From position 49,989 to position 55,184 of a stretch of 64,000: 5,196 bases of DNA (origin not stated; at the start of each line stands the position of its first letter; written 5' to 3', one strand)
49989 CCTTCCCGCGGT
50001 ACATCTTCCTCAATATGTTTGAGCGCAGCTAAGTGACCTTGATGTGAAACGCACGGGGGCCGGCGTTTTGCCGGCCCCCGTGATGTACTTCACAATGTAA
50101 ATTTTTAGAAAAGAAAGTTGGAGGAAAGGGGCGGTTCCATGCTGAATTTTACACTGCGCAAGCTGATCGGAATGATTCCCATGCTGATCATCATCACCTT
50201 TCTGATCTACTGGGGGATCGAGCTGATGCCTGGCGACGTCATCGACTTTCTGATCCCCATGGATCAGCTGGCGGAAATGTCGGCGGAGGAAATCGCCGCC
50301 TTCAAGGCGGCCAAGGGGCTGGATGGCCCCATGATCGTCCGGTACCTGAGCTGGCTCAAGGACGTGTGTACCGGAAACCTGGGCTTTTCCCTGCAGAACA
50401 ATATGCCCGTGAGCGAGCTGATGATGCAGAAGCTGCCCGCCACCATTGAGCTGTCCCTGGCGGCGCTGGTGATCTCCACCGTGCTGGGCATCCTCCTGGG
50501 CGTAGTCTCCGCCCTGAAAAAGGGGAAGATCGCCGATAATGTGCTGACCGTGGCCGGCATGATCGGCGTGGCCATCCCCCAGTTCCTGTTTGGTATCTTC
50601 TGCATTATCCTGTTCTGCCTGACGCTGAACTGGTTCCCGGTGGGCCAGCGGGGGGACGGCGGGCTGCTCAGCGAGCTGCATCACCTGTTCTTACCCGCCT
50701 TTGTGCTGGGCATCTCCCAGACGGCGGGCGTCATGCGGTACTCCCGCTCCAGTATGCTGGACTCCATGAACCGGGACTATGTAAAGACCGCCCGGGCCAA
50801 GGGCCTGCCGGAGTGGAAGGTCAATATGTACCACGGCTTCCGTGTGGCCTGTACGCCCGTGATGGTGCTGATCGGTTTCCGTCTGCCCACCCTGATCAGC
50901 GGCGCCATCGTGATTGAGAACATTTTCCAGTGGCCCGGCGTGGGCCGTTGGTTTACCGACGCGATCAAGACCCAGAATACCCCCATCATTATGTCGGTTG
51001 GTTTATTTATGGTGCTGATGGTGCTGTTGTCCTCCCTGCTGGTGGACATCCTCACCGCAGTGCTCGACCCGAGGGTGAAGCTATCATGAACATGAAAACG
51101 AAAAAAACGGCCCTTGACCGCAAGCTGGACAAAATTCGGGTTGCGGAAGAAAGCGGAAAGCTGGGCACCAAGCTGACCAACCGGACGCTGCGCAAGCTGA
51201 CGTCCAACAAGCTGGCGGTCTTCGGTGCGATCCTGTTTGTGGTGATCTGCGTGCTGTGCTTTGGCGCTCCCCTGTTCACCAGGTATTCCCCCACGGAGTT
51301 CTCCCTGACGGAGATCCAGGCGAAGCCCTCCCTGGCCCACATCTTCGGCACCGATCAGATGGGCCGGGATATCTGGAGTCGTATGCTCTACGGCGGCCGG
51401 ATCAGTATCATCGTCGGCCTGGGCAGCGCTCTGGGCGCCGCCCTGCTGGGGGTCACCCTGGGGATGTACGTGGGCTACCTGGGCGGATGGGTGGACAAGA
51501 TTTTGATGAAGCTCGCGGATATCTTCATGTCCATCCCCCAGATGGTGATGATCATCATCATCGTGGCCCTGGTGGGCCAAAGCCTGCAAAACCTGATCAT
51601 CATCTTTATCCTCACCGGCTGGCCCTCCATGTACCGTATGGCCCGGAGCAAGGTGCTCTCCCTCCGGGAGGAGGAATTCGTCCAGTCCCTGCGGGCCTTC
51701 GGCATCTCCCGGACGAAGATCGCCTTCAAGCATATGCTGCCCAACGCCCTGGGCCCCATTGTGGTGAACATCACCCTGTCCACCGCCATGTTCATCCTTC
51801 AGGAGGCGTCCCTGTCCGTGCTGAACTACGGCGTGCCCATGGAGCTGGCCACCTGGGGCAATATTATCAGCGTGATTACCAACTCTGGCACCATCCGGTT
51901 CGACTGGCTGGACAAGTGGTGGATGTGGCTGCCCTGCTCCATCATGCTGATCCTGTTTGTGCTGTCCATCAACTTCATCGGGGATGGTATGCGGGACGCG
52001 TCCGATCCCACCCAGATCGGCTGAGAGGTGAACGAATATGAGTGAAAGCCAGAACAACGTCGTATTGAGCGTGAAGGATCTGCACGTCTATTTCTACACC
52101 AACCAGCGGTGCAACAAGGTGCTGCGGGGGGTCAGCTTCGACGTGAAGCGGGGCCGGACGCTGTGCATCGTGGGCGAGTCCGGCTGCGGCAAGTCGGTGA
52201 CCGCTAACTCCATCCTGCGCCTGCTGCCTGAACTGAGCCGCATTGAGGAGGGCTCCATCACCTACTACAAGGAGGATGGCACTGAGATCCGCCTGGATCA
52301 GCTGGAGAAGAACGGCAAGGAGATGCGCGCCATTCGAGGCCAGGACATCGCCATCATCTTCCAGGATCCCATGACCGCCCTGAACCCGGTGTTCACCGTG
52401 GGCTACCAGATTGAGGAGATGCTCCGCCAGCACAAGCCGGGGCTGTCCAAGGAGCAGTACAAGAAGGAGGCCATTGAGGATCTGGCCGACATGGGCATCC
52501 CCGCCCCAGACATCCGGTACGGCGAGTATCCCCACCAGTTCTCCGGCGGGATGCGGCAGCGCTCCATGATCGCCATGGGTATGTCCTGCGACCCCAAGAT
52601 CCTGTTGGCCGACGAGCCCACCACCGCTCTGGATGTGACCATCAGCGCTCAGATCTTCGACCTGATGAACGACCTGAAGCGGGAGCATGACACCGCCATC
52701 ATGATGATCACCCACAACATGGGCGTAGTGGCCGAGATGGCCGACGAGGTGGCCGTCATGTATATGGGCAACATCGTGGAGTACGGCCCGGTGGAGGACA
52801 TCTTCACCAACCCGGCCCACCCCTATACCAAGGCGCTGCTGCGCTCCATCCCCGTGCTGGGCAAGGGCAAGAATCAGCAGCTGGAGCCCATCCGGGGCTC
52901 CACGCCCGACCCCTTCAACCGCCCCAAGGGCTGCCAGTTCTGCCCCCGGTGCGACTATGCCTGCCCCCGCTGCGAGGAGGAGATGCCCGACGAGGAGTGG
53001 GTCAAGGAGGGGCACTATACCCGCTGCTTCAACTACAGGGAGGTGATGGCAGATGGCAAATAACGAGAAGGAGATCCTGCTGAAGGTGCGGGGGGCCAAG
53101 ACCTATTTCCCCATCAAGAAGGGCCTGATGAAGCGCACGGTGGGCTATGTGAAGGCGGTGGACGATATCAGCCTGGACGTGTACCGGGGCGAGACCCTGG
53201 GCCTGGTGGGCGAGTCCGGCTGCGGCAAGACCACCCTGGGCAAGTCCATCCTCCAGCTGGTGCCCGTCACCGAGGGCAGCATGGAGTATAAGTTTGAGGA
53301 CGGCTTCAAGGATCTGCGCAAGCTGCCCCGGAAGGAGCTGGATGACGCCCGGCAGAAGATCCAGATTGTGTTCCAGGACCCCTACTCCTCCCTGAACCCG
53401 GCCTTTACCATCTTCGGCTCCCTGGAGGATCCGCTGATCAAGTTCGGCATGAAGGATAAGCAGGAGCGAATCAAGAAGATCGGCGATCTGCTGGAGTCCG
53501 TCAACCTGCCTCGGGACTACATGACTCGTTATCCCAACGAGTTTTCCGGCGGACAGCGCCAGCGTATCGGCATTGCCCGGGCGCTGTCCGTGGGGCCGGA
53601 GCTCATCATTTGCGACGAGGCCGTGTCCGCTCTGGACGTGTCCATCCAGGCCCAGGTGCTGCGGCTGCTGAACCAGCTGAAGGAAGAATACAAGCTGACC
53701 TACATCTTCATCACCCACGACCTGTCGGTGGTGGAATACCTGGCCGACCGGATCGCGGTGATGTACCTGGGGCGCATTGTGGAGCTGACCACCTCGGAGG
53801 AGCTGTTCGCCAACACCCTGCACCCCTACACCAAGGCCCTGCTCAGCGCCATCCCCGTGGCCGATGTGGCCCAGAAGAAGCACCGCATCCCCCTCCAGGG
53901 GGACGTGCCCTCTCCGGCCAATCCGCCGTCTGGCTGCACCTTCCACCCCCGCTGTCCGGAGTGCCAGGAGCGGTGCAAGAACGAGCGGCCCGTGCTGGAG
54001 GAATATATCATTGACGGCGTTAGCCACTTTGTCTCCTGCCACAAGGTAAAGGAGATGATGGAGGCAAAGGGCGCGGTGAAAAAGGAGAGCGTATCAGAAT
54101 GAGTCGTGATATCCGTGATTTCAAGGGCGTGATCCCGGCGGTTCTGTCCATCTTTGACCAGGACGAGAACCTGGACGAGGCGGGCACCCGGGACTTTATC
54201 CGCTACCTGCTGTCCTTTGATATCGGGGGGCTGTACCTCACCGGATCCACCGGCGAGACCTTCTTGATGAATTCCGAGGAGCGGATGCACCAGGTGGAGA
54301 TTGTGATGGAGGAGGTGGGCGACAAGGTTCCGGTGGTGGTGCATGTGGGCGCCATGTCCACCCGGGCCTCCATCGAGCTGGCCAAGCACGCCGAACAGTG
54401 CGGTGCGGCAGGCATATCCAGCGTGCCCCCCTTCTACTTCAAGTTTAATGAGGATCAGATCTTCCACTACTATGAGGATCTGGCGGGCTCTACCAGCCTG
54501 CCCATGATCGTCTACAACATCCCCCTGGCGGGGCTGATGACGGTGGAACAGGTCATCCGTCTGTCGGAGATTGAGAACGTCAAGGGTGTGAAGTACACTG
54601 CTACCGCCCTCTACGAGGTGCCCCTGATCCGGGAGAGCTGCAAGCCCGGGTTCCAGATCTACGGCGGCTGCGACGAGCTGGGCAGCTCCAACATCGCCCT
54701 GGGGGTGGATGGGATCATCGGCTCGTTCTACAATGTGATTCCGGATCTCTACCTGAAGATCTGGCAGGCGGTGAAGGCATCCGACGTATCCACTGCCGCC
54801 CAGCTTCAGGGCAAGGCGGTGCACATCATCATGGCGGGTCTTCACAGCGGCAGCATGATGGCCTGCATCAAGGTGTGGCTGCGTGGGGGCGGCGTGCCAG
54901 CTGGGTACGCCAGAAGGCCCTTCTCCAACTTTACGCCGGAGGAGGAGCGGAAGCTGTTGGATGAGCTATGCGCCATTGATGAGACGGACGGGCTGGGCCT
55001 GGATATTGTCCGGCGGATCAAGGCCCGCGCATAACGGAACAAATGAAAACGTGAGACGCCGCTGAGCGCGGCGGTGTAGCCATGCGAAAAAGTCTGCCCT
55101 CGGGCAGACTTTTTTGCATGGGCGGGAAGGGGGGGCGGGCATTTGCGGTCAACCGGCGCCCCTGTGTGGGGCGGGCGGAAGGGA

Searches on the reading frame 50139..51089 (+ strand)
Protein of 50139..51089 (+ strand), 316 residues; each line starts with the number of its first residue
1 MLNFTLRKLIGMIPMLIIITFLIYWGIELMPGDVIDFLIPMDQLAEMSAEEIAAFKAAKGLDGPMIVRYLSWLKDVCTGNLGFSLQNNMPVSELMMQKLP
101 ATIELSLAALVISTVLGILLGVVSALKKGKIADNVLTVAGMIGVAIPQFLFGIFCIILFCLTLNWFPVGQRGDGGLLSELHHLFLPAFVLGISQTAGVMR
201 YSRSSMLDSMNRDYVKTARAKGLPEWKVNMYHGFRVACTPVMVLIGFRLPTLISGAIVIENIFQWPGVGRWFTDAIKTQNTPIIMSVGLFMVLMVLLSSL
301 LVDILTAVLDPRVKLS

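Call 15: search_protein_families(library=pfam, proteins=[window:50139-51089:+], max_evalue=0.001)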
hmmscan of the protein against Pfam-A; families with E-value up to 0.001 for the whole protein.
window:50139-51089:+ (316 aa): 2 families
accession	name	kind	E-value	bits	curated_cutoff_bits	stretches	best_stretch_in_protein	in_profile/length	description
PF00528.27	BPD_transp_1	-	6.2e-41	140.6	26.4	1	117-314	1-183/184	Binding-protein-dependent transport system inner membrane component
PF19300.4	BPD_transp_1_N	-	5.5e-09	36.6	23.8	1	1-105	1-113/114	Binding-prot-dependent transport system membrane comp, N-term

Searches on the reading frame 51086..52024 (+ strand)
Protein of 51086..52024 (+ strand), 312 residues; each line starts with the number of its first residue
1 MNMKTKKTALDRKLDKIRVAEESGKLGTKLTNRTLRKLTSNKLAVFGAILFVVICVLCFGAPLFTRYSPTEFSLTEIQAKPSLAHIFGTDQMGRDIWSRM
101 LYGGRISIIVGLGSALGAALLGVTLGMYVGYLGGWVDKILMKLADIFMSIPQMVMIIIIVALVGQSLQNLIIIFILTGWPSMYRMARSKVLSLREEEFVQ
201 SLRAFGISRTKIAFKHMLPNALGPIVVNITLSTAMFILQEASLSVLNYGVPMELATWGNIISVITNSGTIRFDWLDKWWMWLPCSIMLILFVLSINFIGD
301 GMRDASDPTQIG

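Call 15: search_protein_families(library=pfam, proteins=[window:51086-52024:+], max_evalue=0.001)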
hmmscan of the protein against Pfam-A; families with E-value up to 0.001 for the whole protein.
window:51086-52024:+ (312 aa): 2 families
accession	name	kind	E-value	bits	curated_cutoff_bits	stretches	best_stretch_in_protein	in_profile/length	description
PF00528.27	BPD_transp_1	-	1.2e-29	103.8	26.4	1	122-308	1-180/184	Binding-protein-dependent transport system inner membrane component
PF12911.12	OppC_N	-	5.4e-09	36.2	23.9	1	33-78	5-50/53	N-terminal TM domain of oligopeptide transport permease C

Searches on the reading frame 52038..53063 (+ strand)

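Call 15: search_protein_families(library=pfam, proteins=[window:52038-53063:+], max_evalue=0.001)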
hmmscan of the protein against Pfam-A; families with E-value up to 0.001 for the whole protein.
window:52038-53063:+ (341 aa): 3 families
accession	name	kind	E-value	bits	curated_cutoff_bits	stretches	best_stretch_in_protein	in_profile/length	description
PF00005.33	ABC_tran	-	2.2e-25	90.3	25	1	29-196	1-137/137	ABC transporter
PF08352.17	oligo_HPY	-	4.8e-22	78.6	27.1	1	247-312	1-65/65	Oligopeptide/dipeptide transporter, C-terminal region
PF13304.12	AAA_21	-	0.0001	23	27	0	160-231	230-303/304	AAA domain, putative AbiEii toxin, Type IV TA system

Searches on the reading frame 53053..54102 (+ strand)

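Call 15: search_protein_families(library=pfam, proteins=[window:53053-54102:+], max_evalue=0.001)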
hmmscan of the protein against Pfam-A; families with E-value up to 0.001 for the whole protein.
window:53053-54102:+ (349 aa): 5 families
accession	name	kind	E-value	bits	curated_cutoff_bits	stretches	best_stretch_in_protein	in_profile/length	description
PF00005.33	ABC_tran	-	6.5e-30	105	25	1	37-191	2-136/137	ABC transporter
PF08352.17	oligo_HPY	-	3.7e-19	69.3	27.1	1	243-308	1-65/65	Oligopeptide/dipeptide transporter, C-terminal region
PF13304.12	AAA_21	-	6.1e-05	23.7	27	0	86-227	156-303/304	AAA domain, putative AbiEii toxin, Type IV TA system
PF13401.12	AAA_22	-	0.00022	22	27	1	51-221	10-122/130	AAA domain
PF02463.25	SMC_N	-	0.0005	20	40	0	50-230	28-205/220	RecF/RecN/SMC N terminal domain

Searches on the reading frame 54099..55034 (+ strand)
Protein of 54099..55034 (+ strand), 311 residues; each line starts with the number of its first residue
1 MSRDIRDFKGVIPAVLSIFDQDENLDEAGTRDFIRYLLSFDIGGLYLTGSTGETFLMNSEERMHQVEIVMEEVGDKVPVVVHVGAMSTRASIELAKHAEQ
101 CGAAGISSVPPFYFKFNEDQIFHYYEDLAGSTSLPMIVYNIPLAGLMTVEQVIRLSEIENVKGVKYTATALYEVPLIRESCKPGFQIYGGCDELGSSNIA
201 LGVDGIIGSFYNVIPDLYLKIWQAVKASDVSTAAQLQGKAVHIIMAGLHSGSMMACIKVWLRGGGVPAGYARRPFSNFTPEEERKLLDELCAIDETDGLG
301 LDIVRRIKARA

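Call 15: search_protein_families(library=pfam, proteins=[window:54099-55034:+], max_evalue=0.001)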
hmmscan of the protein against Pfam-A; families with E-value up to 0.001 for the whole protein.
window:54099-55034:+ (311 aa): 1 family
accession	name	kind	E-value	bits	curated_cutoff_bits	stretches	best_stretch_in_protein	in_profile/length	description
PF00701.28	DHDPS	-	7.2e-71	238.7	22.1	1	8-288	2-284/289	Dihydrodipicolinate synthetase family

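Call 70: search_protein_families(library=ncbifam, proteins=[window:54099-55034:+], max_evalue=0.00001)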
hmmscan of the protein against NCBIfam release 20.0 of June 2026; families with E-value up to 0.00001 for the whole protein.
window:54099-55034:+ (311 aa): 7 families
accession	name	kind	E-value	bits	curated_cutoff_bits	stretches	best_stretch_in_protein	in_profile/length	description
NF003164.0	PRK04147.1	equivalog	2.6e-73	246.9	281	1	7-286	3-283/294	N-acetylneuraminate lyase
TIGR00683.1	nanA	equivalog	2.5e-61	207.6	382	1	9-289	2-280/293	N-acetylneuraminate lyase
TIGR00674.1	dapA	equivalog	2.7e-42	144.6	206.15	1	10-287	1-280/286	4-hydroxy-tetrahydrodipicolinate synthase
NF040954.1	Arch_KDGaldase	equivalog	1.6e-41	142.5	390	1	11-294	3-282/288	bifunctional 2-dehydro-3-deoxy-phosphogluconate/2-dehydro-3-deoxy-6-phosphogalactonate aldolase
NF002958.0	PRK03620.1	subfamily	2.6e-32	111.9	278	1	10-286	13-292/307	5-dehydro-4-deoxyglucarate dehydratase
TIGR02313.1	HpaI-NOT-DapA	exception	2.6e-29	101.9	396.7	1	8-286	1-282/294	2,4-dihydroxyhept-2-ene-1,7-dioic acid aldolase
TIGR03249.1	KdgD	equivalog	9.6e-28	97.1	373.95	1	9-286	10-291/299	5-dehydro-4-deoxyglucarate dehydratase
